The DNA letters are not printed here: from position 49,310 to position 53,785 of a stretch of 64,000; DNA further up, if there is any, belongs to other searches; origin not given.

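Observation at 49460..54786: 1391-aa protein with a C-terminal transglutaminase-like Cys-His-Asp core followed by an HExxH protein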

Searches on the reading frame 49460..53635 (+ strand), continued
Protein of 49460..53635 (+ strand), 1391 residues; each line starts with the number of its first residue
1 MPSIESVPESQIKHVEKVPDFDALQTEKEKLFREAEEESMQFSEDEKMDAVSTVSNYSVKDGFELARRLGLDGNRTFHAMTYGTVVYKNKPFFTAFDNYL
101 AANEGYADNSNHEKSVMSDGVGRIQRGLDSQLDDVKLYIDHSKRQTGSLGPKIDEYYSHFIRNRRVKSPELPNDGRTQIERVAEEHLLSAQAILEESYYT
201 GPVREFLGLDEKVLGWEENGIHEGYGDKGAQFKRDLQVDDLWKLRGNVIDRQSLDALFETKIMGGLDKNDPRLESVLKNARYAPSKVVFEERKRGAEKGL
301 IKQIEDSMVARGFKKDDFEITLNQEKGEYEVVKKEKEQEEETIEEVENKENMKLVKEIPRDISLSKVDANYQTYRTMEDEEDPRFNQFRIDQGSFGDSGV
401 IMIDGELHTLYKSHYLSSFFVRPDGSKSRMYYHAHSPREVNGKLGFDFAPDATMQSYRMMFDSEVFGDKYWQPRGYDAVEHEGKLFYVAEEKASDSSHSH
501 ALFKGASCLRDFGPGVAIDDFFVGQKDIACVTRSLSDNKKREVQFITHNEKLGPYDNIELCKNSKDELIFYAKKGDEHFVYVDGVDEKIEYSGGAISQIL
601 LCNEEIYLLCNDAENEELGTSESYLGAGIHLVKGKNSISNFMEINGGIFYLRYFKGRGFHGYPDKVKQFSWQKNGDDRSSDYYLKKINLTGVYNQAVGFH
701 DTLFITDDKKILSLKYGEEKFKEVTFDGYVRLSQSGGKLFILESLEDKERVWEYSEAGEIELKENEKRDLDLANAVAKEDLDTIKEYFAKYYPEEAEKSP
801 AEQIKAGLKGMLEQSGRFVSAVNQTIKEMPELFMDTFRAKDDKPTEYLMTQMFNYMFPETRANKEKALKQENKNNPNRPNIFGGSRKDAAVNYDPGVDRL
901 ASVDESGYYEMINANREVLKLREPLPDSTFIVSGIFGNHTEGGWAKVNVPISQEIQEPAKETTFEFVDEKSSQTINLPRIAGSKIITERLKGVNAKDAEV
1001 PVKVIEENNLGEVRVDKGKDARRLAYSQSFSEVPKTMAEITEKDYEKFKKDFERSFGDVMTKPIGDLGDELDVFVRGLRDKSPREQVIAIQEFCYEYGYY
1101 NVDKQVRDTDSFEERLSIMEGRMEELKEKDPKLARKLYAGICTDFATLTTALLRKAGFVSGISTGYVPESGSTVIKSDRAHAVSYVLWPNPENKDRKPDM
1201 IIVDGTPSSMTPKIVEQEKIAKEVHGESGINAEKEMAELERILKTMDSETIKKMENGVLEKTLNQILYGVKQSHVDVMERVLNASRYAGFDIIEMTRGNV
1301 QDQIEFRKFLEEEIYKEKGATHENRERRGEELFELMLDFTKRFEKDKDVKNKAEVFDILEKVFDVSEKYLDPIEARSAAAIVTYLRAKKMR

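Call 68: search_solved_structures(query=A5, max_evalue=10, show_alignments=3)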
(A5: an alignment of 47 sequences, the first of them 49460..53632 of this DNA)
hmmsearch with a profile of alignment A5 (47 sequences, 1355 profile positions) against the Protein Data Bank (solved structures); distinct sequences matched with E-value up to 10: 18.
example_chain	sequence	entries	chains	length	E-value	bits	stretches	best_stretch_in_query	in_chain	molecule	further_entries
3isr_A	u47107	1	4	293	0.0085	17.3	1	1089-1118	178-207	Transglutaminase-like enzymes, putative cysteine protease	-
2jvf_A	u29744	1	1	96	0.033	15.3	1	255-318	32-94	de novo protein M7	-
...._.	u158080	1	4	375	0.044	14.9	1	510-742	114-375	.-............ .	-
4tps_A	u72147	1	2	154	0.31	12.1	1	192-284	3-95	Sporulation inhibitor of replication protein SirA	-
9ngt_C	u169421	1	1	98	0.33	12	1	1257-1327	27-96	Serine/threonine-protein kinase mTOR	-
4drh_B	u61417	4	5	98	0.33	12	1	1257-1327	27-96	Serine/threonine-protein kinase mTOR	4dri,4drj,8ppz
1aue_A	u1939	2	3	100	0.35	11.9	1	1257-1327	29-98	FKBP-RAPAMYCIN ASSOCIATED PROTEIN | FKBP12-rapamycin complex-associated protein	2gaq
5wbh_A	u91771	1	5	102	0.35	11.9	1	1257-1327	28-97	Serine/threonine-protein kinase mTOR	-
9dbo_C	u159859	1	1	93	0.41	11.7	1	1257-1324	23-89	Serine/threonine-protein kinase mTOR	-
9dl0_G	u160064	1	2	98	0.41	11.7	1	1257-1326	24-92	Serine/threonine-protein kinase mTOR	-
9piu_D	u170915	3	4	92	0.55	11.3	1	1257-1324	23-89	Serine/threonine-protein kinase mTOR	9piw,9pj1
5gpg_B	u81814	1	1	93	0.57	11.2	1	1257-1324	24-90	Serine/threonine-protein kinase mTOR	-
1nsg_B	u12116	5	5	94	0.59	11.2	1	1257-1324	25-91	FKBP-RAPAMYCIN ASSOCIATED PROTEIN (FRAP) | FRAP | Serine/threonine-protein kinase mTOR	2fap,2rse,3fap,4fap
1fap_B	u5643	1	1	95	0.6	11.1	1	1257-1324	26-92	FRAP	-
8er6_B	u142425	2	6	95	0.6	11.1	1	1257-1324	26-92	non-specific serine/threonine protein kinase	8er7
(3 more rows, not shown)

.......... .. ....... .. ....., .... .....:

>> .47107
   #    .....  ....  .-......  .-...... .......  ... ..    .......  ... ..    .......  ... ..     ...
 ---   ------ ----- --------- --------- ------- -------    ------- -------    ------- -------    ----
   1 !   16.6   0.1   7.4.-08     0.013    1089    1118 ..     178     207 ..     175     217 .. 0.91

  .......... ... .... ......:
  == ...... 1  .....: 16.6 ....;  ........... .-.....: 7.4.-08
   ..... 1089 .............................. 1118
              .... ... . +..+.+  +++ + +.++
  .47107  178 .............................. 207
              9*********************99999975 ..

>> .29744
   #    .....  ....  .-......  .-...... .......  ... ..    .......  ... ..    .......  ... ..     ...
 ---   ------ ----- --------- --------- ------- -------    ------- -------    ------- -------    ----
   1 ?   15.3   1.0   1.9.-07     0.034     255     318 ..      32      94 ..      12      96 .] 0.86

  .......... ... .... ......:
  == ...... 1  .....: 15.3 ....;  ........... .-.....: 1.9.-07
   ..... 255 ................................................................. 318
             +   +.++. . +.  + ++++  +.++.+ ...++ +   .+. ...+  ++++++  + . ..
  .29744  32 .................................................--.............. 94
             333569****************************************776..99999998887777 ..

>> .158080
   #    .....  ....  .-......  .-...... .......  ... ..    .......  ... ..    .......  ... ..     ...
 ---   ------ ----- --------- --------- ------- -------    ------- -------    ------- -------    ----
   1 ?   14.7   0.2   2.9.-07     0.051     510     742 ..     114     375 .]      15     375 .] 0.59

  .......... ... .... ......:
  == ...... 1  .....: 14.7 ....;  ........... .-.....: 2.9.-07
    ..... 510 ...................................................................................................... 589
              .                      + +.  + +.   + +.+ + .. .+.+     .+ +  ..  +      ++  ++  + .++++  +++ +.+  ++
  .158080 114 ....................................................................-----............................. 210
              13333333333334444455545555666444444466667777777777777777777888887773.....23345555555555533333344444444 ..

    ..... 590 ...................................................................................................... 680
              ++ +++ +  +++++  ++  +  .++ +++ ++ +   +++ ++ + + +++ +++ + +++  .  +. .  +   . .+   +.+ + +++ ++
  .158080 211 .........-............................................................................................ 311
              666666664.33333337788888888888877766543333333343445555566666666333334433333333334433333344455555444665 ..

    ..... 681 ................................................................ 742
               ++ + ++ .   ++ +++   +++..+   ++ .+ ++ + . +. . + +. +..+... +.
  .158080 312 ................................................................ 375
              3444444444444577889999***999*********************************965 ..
